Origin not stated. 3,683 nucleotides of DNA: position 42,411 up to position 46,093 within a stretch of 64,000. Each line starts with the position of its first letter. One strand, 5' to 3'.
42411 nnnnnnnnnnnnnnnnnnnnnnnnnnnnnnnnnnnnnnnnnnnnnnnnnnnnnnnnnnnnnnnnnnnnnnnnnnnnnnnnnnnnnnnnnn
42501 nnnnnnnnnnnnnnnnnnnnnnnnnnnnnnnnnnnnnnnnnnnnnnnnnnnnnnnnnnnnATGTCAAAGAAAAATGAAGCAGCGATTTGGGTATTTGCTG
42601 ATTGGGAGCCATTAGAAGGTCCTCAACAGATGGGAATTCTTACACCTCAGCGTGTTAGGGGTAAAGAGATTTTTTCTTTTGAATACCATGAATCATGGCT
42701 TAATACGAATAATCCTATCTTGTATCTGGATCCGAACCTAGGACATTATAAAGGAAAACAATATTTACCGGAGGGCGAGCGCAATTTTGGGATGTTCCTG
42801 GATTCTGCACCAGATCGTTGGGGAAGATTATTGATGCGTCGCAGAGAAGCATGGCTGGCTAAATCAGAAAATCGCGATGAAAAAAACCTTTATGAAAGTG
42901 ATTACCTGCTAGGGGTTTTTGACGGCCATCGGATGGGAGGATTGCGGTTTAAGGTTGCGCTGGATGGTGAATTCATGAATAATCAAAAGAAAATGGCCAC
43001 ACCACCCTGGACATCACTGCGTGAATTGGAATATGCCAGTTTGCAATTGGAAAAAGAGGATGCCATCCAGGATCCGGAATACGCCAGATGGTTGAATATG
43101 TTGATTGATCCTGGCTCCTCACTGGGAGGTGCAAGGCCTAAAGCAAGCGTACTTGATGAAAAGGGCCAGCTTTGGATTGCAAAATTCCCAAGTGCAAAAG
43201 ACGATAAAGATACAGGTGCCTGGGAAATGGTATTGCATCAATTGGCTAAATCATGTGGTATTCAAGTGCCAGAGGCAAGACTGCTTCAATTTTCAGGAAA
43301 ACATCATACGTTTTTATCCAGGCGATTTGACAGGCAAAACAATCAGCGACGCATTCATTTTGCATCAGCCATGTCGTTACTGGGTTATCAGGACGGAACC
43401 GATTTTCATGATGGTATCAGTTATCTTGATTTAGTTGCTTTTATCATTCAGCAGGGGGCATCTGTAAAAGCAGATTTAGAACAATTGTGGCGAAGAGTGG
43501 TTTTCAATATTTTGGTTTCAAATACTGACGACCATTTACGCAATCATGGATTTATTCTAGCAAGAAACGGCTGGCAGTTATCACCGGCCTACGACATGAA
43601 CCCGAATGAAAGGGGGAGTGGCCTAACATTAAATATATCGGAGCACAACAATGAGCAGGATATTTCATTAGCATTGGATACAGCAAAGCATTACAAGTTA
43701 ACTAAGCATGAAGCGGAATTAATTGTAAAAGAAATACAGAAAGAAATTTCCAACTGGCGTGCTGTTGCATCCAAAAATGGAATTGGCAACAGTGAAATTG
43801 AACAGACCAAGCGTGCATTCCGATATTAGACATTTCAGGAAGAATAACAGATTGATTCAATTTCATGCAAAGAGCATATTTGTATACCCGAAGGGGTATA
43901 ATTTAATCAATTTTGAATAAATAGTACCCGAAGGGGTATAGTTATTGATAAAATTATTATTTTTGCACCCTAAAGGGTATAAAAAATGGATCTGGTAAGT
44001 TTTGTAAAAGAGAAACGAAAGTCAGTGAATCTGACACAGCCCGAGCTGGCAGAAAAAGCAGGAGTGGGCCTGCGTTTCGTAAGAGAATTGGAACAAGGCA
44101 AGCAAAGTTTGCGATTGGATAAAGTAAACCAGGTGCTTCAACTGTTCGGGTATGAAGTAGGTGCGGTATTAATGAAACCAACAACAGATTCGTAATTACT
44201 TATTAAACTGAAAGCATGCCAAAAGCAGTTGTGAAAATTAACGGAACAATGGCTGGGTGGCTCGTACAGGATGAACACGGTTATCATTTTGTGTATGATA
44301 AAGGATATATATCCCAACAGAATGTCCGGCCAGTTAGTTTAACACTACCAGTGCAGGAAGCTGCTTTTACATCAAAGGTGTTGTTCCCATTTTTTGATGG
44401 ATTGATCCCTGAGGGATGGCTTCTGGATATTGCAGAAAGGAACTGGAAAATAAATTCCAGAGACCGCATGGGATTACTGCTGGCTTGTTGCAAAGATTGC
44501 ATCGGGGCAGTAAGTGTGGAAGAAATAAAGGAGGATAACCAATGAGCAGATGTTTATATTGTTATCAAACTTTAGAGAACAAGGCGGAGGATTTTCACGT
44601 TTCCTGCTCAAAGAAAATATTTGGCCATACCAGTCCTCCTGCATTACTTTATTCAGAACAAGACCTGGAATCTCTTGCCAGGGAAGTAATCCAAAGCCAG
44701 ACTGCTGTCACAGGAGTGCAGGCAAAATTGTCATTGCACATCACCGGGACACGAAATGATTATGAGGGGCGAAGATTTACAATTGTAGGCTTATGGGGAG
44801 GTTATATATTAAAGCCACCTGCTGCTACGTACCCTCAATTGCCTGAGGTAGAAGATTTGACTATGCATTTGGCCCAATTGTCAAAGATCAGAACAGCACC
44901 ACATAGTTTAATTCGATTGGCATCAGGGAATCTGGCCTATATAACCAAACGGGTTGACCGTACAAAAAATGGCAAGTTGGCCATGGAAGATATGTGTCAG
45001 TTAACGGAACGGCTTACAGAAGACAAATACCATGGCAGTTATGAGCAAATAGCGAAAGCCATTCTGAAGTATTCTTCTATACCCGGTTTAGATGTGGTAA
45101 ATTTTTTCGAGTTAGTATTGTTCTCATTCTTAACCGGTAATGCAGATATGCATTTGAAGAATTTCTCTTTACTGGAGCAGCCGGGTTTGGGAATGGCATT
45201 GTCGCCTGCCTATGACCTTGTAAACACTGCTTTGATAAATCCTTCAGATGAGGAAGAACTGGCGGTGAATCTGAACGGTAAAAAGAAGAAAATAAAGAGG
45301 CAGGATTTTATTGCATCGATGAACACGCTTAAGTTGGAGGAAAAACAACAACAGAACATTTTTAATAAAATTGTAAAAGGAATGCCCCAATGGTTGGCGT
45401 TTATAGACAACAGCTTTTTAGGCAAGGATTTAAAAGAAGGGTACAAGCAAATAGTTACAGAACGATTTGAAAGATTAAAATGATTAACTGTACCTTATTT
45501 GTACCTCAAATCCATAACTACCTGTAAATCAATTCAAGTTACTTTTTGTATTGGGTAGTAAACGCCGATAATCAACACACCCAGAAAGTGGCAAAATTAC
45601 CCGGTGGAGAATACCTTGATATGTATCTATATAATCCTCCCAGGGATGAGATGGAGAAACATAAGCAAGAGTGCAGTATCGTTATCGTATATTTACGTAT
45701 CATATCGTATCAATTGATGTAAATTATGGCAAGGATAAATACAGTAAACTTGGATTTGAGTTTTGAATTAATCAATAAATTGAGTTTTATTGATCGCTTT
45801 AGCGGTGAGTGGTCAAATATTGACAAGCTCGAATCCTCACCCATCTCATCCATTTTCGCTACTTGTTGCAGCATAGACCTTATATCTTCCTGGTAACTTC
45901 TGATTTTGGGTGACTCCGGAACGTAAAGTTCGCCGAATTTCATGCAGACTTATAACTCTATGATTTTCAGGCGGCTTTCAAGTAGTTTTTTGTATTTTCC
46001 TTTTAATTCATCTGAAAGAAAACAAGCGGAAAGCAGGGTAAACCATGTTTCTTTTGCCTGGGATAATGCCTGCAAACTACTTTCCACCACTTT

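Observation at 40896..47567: Integrase-remnant island packed with three HipA-family kinase TA loci: one bipartite and two split HTH/HipS-like/HipT-like triads in convergent orientation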

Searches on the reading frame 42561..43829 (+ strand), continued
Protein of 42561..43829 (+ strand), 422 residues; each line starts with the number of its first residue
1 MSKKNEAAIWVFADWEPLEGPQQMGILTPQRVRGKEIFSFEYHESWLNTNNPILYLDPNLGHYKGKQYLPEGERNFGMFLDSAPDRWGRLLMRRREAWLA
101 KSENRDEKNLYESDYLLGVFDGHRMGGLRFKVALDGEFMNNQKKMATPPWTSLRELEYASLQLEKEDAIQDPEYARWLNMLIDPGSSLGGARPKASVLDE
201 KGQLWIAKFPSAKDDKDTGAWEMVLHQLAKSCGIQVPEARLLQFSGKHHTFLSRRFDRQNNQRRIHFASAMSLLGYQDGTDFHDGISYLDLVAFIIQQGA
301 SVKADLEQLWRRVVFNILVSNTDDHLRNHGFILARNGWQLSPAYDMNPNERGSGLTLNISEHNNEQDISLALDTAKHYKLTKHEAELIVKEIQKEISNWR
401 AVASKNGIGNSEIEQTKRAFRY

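Call 69: search_protein_families(library=padloc, proteins=[window:42561-43829:+], max_evalue=0.001)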
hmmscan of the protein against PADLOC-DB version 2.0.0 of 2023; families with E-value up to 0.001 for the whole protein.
window:42561-43829:+ (422 aa): 5 families
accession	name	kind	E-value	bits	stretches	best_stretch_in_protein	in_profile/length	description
PDLC04340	PDC-M03A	-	1.6e-09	35.7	1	190-365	19-181/280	-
PDLC04345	PDC-M03A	-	3.4e-05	21.2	1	200-345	30-188/302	-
PDLC04339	PDC-M03A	-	5.8e-05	20.6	1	306-363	134-186/293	-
PDLC04342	PDC-M03A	-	6.5e-05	20.6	0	190-363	21-202/299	-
PDLC04344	PDC-M03A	-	0.00033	18.2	1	306-367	147-204/305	-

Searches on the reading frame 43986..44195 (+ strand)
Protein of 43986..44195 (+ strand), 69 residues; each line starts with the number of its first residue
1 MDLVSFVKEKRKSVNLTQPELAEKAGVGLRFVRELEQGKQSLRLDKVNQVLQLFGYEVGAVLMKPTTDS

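Call 3: search_protein_families(library=pfam, proteins=[window:43986-44195:+], max_evalue=0.01)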
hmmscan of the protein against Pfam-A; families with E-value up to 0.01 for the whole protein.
window:43986-44195:+ (69 aa): 4 families
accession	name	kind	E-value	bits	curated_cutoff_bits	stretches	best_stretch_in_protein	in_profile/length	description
PF01381.28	HTH_3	-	1.5e-08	35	23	1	7-57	1-51/55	Helix-turn-helix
PF13560.12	HTH_31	-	4e-05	24.3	27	1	5-55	4-55/64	Helix-turn-helix domain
PF12844.13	HTH_19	-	9.2e-05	22.7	30.2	1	6-64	3-61/64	Helix-turn-helix domain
PF13744.12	HTH_37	-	0.0025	18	27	1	3-58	19-75/80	Helix-turn-helix domain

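Call 4: search_protein_families(library=ncbifam, proteins=[window:43986-44195:+], max_evalue=0.01)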
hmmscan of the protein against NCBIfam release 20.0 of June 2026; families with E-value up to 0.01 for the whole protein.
window:43986-44195:+ (69 aa): 5 families
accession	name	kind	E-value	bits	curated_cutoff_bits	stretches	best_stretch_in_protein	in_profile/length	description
TIGR03070.1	couple_hipB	subfamily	3.2e-23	81.5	71.65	1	3-57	3-57/58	type II toxin-antitoxin system Y4mF family antitoxin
NF041951.1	phage_RstR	subfamily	1e-05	25.7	80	1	1-54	1-54/108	RstR family transcriptional repressor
NF047948.1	male_kill_WMK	equivalog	0.00023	20.8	300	1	7-55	167-215/300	WO male-killing family protein Wmk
NF006015.0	PRK08154.1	subfamily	0.00048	19.4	204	1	4-66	32-94/314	anaerobic benzoate catabolism transcriptional regulator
NF007408.0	PRK09943.1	equivalog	0.01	15.4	211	1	8-65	13-70/185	HTH-type transcriptional regulator PuuR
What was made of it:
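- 43986..44195 (+): HipB2 (69 aa). TIGR03070 couple_hipB at 81.5 bits, above the cut-off of 71.65 (call 4).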

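Call 69: search_protein_families(library=padloc, proteins=[window:43986-44195:+], max_evalue=0.001)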
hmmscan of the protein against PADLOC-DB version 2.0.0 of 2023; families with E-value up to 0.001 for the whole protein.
window:43986-44195:+ (69 aa): 2 families
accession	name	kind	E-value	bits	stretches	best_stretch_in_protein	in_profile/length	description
PDLC02926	HTH_VI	-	2.3e-06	25.8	1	5-56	4-55/92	-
PDLC04142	capH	-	0.00029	19.9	1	7-58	11-60/103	capH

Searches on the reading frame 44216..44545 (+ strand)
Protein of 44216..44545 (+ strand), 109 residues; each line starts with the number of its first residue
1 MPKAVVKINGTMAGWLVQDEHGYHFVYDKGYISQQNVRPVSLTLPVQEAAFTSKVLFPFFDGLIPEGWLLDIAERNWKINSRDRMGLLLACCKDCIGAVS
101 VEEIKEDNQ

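Call 3: search_protein_families(library=pfam, proteins=[window:44216-44545:+], max_evalue=0.01)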
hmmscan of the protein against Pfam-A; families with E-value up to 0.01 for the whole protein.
window:44216-44545:+ (109 aa): 1 family
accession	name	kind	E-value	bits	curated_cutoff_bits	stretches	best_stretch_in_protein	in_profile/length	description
PF13657.11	Couple_hipA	-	1e-26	93.8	22.5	1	6-101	3-98/99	HipA N-terminal domain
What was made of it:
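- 44216..44545 (+): HipS2 (109 aa). Trp68 sits at the position of E. coli HipS Trp65. Couple_hipA E 1e-26 (call 3).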

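Call 4: search_protein_families(library=ncbifam, proteins=[window:44216-44545:+], max_evalue=0.01)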
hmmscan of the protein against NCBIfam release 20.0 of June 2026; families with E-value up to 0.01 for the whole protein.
window:44216-44545:+ (109 aa): 1 family
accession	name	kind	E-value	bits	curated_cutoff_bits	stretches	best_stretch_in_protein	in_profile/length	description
TIGR03071.1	couple_hipA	domain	8.4e-32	109.3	27.8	1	4-101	2-100/101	HipA N-terminal domain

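Call 35: search_solved_structures(query=window:44216-44545:+, max_evalue=0.01, show_alignments=2)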
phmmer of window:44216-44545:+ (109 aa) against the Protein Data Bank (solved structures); distinct sequences matched with E-value up to 0.01: 12.
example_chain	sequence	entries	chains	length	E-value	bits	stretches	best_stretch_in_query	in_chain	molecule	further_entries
7vkb_B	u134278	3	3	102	7.1e-17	64.8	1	1-105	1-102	HipA (Persistence to inhibition of murein or DNA biosynthesis) | HipS(Lp)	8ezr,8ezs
7czo_A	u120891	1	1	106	1.2e-14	57.6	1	7-105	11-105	Uncharacterized protein HI_0666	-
3fbr_A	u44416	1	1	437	2.6e-10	43.7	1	1-101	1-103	Serine/threonine-protein kinase toxin HipA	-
3tpd_A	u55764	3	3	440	2.6e-10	43.7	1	1-101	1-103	Serine/threonine-protein kinase HipA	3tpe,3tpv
3hzi_A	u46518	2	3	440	2.6e-10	43.7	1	1-101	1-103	Protein hipA | Serine/threonine-protein kinase HipA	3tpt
3dnt_A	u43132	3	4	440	2.6e-10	43.7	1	1-101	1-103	Protein hipA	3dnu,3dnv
3tpb_A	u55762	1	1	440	2.6e-10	43.7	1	1-101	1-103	Serine/threonine-protein kinase HipA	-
2wiu_A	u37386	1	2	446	2.6e-10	43.7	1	1-101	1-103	PROTEIN HIPA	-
7ab3_B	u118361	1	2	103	2.7e-10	43.6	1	6-101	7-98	Couple_hipA domain-containing protein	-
7ab4_B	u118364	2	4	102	2.7e-10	43.6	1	6-101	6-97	Couple_hipA domain-containing protein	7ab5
5k98_A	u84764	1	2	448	8.4e-10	42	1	2-101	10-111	Serine/threonine-protein kinase HipA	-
4yg7_D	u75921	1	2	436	1.3e-09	41.5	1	2-101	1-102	Serine/threonine-protein kinase HipA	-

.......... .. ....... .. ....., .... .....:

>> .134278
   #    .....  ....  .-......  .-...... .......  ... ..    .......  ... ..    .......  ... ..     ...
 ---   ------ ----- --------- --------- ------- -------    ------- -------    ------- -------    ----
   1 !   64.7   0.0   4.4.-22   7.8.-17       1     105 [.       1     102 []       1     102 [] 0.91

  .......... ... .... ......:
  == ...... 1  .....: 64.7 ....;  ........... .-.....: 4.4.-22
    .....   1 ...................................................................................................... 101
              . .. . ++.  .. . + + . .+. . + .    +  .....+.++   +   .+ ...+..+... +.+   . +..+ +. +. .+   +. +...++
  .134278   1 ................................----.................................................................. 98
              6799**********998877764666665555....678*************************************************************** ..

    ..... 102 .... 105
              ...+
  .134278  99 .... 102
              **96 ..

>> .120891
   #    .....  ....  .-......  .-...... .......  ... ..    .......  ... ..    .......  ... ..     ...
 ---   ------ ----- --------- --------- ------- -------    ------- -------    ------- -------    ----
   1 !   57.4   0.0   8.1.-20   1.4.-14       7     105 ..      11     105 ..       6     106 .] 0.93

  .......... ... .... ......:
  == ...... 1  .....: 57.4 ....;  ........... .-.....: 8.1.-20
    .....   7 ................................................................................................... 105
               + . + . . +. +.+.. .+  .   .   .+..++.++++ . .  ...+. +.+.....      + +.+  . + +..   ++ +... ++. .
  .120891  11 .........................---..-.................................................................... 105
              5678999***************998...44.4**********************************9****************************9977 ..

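Call 69: search_protein_families(library=padloc, proteins=[window:44216-44545:+], max_evalue=0.001)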
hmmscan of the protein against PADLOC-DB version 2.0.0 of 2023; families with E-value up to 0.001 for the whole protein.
window:44216-44545:+ (109 aa): 1 family
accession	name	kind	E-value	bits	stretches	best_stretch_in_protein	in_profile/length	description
PDLC04347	PDC-M03B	-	1.4e-05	22.9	1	13-61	22-69/245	-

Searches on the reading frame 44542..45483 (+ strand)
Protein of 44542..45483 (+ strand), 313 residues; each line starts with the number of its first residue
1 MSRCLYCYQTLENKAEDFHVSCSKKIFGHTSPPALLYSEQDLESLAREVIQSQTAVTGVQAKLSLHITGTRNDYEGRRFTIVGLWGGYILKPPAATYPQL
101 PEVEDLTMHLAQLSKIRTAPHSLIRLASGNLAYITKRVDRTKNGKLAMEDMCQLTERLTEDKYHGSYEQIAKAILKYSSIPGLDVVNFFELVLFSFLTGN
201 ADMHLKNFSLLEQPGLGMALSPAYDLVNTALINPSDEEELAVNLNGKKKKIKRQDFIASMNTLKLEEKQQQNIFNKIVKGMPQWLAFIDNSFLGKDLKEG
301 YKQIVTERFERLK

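Call 3: search_protein_families(library=pfam, proteins=[window:44542-45483:+], max_evalue=0.01)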
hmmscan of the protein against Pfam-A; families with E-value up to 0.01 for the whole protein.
window:44542-45483:+ (313 aa): 1 family
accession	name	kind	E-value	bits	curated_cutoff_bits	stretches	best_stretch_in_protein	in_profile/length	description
PF07804.18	HipA_C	-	1.6e-44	152.6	30.5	1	55-284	2-212/213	HipA-like C-terminal domain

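Call 4: search_protein_families(library=ncbifam, proteins=[window:44542-45483:+], max_evalue=0.01)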
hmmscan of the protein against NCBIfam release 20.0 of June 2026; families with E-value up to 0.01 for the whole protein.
window:44542-45483:+ (313 aa): 1 family
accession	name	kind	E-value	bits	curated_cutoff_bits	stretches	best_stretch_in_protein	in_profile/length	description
NF007297.0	PRK09775.1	equivalog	8.8e-09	34.6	401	1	119-241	264-383/446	type II toxin-antitoxin system HipA family toxin YjjJ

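Call 5: search_solved_structures(query=window:44542-45483:+, max_evalue=0.001, show_alignments=2)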
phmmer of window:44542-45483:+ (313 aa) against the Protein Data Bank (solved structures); distinct sequences matched with E-value up to 0.001: 16.
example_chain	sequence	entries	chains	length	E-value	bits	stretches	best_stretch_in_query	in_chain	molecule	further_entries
8ezr_B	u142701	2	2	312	2.3e-48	168.1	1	29-312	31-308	HipT(Lp)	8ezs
7vkb_A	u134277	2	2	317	2.4e-48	168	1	29-312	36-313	HipA_C domain-containing protein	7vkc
7wcf_A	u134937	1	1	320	9.3e-48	166.1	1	29-312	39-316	HipA_C domain-containing protein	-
7ab3_C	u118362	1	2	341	5.3e-16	61.9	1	42-230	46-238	HipA_C domain-containing protein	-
7ab4_C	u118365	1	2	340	1.5e-15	60.4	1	52-230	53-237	HipA_C domain-containing protein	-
7ab5_C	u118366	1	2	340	7.9e-15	58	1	51-230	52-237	HipA_C domain-containing protein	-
2wiu_A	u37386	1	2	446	1.9e-08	37.1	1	138-291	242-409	PROTEIN HIPA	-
3tpd_A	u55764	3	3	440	2.1e-08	36.9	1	129-291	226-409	Serine/threonine-protein kinase HipA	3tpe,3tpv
3tpb_A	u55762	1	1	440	1e-07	34.6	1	120-291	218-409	Serine/threonine-protein kinase HipA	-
4yg7_D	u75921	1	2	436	1.2e-07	34.4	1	138-291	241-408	Serine/threonine-protein kinase HipA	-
3fbr_A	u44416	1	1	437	1.2e-07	34.4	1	138-291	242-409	Serine/threonine-protein kinase toxin HipA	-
3dnt_A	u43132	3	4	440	1.2e-07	34.4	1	138-291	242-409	Protein hipA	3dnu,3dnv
5k98_A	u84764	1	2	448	1.3e-07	34.3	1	138-291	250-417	Serine/threonine-protein kinase HipA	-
3hzi_A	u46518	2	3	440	1.4e-07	34.2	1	129-291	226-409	Protein hipA | Serine/threonine-protein kinase HipA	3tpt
4pu5_A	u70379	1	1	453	2.2e-05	27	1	188-286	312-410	Toxin-antitoxin system toxin HipA family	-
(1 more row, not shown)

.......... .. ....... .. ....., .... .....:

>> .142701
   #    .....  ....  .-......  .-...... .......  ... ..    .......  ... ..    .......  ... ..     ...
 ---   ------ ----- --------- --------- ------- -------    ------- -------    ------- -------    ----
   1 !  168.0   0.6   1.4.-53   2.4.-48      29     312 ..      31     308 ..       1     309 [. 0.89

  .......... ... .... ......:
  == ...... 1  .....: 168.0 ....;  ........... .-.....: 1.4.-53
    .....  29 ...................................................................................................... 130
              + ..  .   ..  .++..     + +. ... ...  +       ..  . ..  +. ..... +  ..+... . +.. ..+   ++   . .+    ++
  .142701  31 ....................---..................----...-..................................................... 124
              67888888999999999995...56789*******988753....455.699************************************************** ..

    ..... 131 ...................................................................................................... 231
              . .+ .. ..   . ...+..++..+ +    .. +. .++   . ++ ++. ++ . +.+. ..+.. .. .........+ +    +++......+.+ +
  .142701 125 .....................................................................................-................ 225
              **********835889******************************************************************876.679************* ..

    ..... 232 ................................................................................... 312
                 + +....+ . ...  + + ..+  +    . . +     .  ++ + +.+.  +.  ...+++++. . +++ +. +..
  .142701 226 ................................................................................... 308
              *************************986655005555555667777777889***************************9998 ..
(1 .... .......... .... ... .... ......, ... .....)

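Call 69: search_protein_families(library=padloc, proteins=[window:44542-45483:+], max_evalue=0.001)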
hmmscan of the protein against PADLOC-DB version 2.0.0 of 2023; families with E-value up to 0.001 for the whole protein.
window:44542-45483:+ (313 aa): 3 families
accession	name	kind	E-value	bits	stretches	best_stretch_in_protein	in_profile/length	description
PDLC04339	PDC-M03A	-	1.1e-06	26.3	1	160-268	116-215/293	-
PDLC04340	PDC-M03A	-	1.5e-06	25.9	1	167-274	114-212/280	-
PDLC04342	PDC-M03A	-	0.00031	18.4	1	104-245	57-208/299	-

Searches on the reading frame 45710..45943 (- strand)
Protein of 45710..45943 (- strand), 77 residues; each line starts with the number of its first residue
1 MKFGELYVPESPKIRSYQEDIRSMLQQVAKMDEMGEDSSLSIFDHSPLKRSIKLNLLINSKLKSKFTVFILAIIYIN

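Call 23: search_protein_families(library=pfam, proteins=[window:45710-45943:-], max_evalue=10)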
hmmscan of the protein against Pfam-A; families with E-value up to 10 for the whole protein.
window:45710-45943:- (77 aa): 0 families

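Call 69: search_protein_families(library=padloc, proteins=[window:45710-45943:-], max_evalue=0.001)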
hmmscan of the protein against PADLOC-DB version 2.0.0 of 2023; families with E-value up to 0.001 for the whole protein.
window:45710-45943:- (77 aa): 0 families

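Call 76: search_protein_representatives(protein=window:45710-45943:-)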
Query: 77 residues. Proteins with E-value up to 0.001 (for the whole library): 8; up to 1e-10: 1; up to 1e-30: 1. The best 8 are listed.
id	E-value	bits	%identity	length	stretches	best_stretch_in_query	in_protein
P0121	1.3e-41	155.1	100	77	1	1-77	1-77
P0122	6.9e-09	51.7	40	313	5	3-35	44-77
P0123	1.1e-07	47.9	72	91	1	4-42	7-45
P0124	2.3e-05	40.6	62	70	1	4-37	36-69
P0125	4.1e-05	39.8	59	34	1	6-37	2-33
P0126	5.1e-05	39.5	83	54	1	9-37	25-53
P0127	1.6e-04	37.9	47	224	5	36-53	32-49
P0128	5.4e-04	36.3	62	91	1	4-37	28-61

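Call 78: find_encoding_contigs(protein=P0128, flank=6000, max_places=3)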
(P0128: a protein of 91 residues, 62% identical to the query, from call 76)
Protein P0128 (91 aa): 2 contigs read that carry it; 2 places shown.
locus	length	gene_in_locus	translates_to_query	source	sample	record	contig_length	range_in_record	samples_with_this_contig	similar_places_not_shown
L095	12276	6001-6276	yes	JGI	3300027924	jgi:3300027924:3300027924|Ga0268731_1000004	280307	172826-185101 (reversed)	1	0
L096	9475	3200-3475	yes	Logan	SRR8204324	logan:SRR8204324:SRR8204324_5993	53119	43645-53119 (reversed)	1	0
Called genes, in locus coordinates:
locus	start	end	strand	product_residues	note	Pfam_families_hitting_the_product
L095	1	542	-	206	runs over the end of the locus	-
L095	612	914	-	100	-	-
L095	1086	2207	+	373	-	PF27098:Rv0959_3rd, PF13519:VWA_2 (weak)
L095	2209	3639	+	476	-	PF07728:AAA_5 (faint)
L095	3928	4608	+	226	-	-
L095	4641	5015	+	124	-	PF07804:HipA_C (weak)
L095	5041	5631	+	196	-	-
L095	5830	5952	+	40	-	-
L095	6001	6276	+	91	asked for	-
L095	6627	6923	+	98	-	PF13560:HTH_31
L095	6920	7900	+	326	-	PF13310:Virulence_RhuM, PF02661:Fic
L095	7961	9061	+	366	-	PF04313:HSDR_N, PF13588:HSDR_N_2, PF00270:DEAD, PF04851:ResIII, PF18766:SWI2_SNF2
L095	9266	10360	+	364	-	PF08463:EcoEI_R_C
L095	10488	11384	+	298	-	PF07751:Abi_2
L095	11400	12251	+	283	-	PF12161:HsdM_N, PF02384:N6_Mtase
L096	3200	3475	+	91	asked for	-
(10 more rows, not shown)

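Call 79: find_encoding_contigs(protein=P0123, flank=6000, max_places=3)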
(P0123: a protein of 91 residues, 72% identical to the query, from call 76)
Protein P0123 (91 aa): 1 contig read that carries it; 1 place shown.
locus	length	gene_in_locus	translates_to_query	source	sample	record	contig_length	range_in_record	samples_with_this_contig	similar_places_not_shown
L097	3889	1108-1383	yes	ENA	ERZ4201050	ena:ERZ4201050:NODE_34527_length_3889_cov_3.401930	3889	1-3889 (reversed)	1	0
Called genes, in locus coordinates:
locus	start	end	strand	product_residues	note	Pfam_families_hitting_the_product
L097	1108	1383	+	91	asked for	-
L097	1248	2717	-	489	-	PF02661:Fic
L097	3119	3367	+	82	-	-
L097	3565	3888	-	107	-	?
